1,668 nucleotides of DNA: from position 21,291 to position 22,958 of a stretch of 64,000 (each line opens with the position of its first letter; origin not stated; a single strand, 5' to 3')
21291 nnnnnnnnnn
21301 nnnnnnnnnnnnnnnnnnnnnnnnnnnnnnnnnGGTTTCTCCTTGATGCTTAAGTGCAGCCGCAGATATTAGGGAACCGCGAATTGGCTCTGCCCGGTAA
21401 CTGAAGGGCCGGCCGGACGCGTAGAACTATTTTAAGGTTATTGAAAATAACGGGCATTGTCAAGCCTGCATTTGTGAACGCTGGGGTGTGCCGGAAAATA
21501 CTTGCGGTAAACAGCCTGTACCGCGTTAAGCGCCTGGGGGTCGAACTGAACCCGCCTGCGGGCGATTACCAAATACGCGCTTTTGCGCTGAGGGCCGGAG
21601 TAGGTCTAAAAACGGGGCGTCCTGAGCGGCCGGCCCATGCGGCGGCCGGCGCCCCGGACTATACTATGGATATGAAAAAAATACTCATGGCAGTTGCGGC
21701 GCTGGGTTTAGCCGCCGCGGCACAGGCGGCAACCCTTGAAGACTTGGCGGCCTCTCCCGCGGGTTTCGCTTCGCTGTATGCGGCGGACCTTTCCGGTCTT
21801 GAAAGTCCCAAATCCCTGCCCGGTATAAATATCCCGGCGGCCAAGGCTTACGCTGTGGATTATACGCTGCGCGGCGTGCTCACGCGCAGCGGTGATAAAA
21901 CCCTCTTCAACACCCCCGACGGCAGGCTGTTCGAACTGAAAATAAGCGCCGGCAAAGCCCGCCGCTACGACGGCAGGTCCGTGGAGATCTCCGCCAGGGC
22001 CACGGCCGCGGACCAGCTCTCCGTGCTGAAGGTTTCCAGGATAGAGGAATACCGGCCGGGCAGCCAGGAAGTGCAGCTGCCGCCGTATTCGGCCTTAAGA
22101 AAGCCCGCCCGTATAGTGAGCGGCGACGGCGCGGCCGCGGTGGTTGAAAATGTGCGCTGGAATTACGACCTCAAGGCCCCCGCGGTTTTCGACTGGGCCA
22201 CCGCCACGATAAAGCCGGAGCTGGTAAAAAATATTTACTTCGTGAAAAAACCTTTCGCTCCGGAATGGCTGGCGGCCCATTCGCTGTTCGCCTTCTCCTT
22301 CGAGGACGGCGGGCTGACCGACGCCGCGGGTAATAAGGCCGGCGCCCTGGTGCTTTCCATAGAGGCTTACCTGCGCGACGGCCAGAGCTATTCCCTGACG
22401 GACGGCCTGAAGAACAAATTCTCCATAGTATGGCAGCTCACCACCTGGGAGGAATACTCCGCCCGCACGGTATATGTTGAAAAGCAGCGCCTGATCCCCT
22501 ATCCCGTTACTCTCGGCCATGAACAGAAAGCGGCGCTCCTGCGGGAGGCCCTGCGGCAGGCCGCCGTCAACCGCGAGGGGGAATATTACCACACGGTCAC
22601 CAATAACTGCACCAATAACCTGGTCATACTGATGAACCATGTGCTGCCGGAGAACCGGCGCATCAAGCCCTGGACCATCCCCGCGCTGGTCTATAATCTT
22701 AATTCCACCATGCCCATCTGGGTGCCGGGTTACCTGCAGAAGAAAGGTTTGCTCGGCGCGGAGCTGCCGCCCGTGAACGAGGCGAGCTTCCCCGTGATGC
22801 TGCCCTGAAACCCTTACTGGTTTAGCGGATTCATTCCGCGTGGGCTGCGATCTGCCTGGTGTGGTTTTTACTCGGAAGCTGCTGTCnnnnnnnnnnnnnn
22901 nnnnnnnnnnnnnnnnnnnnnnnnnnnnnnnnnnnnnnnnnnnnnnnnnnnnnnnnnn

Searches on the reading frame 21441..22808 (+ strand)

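Call 10: search_protein_families(library=ncbifam, proteins=[window:21441-22808:+], max_evalue=0.001)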
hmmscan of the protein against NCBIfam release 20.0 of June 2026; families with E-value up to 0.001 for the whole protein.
window:21441-22808:+ (455 aa): 0 families

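Call 11: search_protein_families(library=pfam, proteins=[window:21441-22808:+], max_evalue=0.001)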
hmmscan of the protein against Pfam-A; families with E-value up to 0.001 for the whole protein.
window:21441-22808:+ (455 aa): 2 families
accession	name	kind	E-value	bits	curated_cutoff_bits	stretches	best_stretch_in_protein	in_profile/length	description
PF13387.12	Lnb_N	-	1.9e-15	57.3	22.2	1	251-413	4-169/175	Lnb N-terminal periplasmic domain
PF19135.5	DUF5818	-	1.4e-08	34.6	27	1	145-203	2-56/57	Protein of unknown function (DUF5818)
